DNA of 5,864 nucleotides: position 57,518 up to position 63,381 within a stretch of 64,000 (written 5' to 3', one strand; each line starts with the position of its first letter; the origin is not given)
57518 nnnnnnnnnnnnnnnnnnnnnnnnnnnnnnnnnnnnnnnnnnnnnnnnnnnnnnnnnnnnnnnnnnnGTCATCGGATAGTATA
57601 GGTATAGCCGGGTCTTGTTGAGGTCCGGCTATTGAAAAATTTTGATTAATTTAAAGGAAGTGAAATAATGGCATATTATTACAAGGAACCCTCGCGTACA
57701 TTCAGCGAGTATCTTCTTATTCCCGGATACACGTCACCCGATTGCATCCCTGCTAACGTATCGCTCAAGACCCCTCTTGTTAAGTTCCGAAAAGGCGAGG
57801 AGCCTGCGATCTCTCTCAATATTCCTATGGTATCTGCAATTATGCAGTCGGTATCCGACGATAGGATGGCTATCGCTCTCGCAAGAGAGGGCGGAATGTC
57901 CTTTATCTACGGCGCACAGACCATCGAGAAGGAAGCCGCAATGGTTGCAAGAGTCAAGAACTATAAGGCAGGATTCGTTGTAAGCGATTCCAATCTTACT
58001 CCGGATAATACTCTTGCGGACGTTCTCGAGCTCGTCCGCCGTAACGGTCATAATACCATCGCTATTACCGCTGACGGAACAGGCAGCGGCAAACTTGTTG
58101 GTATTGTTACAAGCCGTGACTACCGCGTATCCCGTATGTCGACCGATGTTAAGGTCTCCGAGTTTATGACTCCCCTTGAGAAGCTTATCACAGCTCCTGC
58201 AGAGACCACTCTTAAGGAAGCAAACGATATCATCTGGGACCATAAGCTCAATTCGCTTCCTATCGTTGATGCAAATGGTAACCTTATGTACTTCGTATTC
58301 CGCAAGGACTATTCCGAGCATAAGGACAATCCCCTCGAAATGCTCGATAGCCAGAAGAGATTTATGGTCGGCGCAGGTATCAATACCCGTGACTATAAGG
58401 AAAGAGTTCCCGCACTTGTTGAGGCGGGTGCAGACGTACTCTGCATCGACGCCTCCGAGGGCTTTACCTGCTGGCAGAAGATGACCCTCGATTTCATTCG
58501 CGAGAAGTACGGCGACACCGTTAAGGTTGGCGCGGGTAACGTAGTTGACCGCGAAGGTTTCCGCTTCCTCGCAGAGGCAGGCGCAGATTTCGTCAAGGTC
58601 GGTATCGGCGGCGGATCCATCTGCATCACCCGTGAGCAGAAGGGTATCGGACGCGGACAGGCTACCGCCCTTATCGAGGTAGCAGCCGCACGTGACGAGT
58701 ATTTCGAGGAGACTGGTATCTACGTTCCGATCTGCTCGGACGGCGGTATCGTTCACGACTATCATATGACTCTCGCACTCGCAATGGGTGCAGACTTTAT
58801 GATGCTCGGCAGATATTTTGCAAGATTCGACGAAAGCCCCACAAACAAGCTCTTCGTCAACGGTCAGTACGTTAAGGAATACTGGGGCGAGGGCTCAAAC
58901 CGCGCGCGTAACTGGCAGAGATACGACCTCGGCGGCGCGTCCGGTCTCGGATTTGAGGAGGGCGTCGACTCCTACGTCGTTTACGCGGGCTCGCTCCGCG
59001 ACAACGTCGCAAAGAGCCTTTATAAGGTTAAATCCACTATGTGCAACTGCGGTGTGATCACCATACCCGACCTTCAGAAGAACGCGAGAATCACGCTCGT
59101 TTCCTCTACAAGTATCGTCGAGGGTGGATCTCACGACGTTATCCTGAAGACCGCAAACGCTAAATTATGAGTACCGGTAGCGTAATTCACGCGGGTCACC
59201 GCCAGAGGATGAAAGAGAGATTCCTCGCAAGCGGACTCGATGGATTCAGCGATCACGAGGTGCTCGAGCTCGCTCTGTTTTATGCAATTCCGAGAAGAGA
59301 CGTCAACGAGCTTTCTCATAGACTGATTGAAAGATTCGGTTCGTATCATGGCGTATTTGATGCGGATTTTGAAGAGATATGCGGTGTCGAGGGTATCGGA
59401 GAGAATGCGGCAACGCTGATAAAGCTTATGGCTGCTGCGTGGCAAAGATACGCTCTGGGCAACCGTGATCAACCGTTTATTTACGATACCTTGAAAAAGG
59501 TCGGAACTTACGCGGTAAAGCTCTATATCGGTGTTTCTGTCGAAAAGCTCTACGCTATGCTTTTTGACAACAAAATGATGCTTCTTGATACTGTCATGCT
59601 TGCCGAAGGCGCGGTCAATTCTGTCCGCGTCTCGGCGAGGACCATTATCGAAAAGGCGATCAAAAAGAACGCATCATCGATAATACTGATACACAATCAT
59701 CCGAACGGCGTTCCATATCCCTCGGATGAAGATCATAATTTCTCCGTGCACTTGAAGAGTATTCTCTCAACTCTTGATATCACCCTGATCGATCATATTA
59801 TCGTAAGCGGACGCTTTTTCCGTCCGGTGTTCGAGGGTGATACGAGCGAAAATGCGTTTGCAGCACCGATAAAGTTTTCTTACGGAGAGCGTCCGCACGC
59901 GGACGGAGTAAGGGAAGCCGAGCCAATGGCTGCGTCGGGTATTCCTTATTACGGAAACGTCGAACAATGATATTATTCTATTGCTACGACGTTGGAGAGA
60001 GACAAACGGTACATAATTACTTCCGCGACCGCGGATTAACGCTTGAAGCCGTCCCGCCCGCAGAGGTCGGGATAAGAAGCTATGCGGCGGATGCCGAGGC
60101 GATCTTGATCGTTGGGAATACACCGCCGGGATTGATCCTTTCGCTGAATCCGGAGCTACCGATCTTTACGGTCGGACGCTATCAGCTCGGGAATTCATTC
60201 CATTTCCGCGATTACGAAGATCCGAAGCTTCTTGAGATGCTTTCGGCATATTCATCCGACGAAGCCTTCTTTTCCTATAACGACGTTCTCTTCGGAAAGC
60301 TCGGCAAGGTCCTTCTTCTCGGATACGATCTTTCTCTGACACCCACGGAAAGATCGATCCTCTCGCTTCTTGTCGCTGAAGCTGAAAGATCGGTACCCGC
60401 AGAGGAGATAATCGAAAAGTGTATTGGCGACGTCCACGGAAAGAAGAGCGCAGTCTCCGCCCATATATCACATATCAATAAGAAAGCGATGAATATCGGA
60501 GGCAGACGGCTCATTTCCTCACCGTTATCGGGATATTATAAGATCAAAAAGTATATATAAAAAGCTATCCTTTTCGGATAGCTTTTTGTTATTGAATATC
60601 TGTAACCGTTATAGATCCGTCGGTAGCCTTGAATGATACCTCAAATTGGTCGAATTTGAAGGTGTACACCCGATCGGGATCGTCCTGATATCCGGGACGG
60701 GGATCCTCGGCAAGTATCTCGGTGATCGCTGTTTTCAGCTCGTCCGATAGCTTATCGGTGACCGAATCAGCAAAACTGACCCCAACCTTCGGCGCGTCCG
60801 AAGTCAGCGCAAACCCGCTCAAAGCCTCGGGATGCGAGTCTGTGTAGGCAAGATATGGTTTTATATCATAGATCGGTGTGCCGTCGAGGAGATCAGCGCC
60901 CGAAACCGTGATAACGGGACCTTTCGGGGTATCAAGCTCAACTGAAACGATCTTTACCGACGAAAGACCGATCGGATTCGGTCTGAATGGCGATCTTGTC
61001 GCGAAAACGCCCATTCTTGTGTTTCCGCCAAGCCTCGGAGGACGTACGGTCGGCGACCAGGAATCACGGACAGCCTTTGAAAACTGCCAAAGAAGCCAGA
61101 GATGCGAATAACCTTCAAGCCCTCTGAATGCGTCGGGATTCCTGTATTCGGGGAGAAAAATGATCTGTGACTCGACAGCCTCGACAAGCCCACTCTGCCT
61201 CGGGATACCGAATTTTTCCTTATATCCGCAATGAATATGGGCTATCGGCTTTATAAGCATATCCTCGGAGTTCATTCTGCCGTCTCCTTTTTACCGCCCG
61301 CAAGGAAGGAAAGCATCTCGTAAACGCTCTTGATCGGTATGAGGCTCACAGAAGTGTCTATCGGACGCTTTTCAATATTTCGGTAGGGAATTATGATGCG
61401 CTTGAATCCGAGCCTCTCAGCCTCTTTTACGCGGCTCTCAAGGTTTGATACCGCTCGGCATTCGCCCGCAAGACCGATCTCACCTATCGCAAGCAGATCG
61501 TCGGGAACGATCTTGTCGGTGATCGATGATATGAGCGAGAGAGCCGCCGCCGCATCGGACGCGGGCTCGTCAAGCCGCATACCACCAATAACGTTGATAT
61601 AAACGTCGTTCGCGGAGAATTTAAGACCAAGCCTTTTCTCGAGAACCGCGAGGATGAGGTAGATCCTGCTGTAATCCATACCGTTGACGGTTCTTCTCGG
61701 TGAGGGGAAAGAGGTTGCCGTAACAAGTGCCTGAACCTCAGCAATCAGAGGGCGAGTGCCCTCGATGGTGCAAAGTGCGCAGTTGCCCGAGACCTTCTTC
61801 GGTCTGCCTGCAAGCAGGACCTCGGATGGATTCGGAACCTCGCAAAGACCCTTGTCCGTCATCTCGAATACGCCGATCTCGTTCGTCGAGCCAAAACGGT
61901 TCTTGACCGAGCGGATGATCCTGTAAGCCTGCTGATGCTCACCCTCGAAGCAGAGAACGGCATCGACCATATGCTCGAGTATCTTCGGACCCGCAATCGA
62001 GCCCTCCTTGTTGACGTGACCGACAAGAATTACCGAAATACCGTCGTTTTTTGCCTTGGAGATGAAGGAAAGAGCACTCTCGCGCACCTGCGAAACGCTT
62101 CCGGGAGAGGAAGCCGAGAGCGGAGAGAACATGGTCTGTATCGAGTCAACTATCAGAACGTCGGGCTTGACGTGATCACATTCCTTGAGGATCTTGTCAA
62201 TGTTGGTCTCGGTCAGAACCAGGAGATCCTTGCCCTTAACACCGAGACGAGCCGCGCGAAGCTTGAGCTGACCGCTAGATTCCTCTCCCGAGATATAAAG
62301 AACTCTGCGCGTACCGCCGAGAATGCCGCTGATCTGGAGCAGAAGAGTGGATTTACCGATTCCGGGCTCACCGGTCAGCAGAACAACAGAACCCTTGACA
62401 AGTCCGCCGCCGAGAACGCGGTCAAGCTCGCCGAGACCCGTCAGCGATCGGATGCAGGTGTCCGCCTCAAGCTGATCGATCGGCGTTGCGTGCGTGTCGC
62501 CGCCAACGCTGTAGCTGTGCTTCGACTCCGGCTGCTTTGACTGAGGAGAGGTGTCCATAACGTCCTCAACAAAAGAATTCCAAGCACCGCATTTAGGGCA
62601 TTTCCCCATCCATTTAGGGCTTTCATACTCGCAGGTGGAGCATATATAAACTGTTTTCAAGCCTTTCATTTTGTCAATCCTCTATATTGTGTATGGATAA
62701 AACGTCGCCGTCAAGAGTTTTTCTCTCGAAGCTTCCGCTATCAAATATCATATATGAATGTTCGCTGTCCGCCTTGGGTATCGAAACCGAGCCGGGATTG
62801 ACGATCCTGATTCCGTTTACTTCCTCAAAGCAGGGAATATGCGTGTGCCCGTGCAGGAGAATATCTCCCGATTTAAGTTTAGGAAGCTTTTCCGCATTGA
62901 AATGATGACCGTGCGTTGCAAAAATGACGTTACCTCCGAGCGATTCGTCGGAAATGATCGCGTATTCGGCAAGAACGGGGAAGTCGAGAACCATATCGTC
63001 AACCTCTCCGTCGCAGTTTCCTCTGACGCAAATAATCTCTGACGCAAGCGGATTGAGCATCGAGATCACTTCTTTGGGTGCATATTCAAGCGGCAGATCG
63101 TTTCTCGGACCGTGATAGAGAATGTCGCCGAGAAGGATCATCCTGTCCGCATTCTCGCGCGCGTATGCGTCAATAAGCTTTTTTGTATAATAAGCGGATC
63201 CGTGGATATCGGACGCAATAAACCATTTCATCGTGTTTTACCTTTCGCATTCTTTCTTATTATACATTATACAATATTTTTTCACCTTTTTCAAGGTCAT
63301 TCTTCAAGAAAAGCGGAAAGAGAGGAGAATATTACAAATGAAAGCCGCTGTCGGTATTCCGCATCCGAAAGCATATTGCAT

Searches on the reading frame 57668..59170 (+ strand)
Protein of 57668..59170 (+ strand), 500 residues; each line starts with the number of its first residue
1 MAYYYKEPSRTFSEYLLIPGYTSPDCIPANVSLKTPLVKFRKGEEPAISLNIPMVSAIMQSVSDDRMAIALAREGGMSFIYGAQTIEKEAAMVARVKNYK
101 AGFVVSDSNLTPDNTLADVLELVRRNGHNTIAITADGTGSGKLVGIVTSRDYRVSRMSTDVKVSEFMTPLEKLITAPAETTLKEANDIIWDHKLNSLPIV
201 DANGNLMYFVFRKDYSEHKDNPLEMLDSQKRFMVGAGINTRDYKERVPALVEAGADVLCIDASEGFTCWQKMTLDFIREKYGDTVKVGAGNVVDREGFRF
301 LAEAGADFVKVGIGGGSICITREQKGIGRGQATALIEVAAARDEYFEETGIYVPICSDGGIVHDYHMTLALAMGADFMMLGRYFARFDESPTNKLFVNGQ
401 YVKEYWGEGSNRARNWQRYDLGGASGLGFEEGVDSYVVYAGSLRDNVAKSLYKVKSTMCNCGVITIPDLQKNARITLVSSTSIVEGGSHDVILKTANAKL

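Call 86: search_protein_families(library=pfam, proteins=[window:57668-59170:+], max_evalue=0.00001)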
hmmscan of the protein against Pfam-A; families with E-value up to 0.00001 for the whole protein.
window:57668-59170:+ (500 aa): 2 families
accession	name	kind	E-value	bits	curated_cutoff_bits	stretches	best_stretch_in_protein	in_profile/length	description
PF00478.31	IMPDH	-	1.6e-108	363.2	25.6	1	11-489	3-345/345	IMP dehydrogenase / GMP reductase domain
PF00571.33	CBS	-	5e-14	52.8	24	0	110-151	12-50/57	CBS domain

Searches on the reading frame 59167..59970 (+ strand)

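Call 86: search_protein_families(library=pfam, proteins=[window:59167-59970:+], max_evalue=0.00001)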
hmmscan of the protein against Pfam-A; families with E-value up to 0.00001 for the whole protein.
window:59167-59970:+ (267 aa): 2 families
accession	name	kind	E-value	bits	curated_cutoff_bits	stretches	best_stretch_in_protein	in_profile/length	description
PF04002.20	RadC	-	1.6e-29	102.8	22.1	1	110-216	5-112/121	RadC-like JAB domain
PF20582.4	UPF0758_N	-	1.5e-07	31.8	27.1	1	12-82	7-76/77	UPF0758 N-terminal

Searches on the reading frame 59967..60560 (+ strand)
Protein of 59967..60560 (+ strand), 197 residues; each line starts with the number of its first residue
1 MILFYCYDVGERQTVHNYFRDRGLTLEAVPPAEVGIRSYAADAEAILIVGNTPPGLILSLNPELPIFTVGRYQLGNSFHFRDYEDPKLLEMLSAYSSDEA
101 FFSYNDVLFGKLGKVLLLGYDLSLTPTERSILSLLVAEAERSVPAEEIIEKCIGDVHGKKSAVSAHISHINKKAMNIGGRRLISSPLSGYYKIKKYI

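Call 86: search_protein_families(library=pfam, proteins=[window:59967-60560:+], max_evalue=0.00001)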
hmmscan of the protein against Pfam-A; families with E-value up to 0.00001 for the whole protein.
window:59967-60560:+ (197 aa): 1 family
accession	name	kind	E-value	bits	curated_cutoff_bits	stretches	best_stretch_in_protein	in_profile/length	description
PF00486.34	Trans_reg_C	-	9.8e-08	32.4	26.2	1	121-176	3-59/77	Transcriptional regulatory protein, C terminal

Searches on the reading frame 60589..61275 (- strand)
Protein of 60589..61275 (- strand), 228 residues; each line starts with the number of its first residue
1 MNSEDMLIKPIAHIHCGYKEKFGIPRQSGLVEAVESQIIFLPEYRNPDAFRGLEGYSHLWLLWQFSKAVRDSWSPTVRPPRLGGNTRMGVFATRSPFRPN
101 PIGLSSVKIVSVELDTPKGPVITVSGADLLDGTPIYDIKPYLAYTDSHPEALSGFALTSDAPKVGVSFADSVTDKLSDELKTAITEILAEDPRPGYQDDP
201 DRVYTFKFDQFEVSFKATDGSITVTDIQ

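Call 86: search_protein_families(library=pfam, proteins=[window:60589-61275:-], max_evalue=0.00001)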
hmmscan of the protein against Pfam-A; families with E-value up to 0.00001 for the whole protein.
window:60589-61275:- (228 aa): 2 families
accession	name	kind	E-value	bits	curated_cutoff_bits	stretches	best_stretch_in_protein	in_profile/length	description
PF01980.22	TrmO_N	-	3.2e-46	156.7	26.8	1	23-146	1-116/116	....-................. O N-terminal domain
PF18389.7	TrmO_C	-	9.9e-11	42.1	27.1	1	166-217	5-64/65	TrmO C-terminal domain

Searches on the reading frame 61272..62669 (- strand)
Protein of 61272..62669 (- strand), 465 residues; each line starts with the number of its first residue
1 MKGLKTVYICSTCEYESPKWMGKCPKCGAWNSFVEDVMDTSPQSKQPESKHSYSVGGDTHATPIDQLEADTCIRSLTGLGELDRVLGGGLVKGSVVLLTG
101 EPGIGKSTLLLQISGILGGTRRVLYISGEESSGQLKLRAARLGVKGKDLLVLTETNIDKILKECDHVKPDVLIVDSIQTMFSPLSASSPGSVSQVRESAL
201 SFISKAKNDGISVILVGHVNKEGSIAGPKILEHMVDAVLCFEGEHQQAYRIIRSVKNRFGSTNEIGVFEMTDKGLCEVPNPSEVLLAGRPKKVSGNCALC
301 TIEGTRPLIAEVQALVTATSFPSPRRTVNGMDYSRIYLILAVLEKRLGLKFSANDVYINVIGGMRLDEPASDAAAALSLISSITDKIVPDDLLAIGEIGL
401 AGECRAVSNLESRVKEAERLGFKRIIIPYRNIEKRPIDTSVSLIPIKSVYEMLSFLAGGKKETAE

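Call 86: search_protein_families(library=pfam, proteins=[window:61272-62669:-], max_evalue=0.00001)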
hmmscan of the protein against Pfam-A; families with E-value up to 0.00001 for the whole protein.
window:61272-62669:- (465 aa): 8 families
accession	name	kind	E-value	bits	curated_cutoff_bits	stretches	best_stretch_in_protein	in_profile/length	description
PF06745.19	ATPase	-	6e-16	58.9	26.6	1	77-274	3-223/231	KaiC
PF13481.12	AAA_25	-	2.6e-13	50.5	27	1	81-223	21-194/195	AAA domain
PF18073.7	Zn_ribbon_LapB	-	1.4e-11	44.2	25.7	1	8-35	1-28/28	Rubredoxin metal binding domain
PF05362.19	Lon_C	-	4.7e-08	33.3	21.1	1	351-433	91-174/205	Lon protease (S16) C-terminal proteolytic domain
PF00004.35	AAA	-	7.6e-08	33.3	21.2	1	96-226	1-115/131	ATPase family associated with various cellular activities (AAA)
PF13541.12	ChlI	-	1.6e-07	31.7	27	1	347-431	36-121/121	Subunit ChlI of Mg-chelatase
PF13401.12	AAA_22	-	4.2e-06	27.5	27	1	94-218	6-123/130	AAA domain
PF13479.12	AAA_24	-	7.1e-06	26.4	27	0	94-186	3-82/195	AAA domain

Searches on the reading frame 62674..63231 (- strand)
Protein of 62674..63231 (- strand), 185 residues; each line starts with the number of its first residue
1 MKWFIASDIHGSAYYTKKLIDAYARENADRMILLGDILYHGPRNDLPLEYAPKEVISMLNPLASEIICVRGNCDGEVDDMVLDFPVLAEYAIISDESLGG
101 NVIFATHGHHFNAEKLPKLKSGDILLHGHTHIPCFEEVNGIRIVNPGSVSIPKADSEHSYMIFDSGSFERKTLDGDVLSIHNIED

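Call 86: search_protein_families(library=pfam, proteins=[window:62674-63231:-], max_evalue=0.00001)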
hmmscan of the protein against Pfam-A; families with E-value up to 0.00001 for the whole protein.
window:62674-63231:- (185 aa): 2 families
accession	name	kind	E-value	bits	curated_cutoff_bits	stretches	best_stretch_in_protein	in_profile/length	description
PF12850.12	Metallophos_2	-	8.4e-22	78.3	27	1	1-164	1-150/154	Calcineurin-like phosphoesterase superfamily domain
PF00149.33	Metallophos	-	2e-11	45.1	21.5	1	4-111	4-117/191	Calcineurin-like phosphoesterase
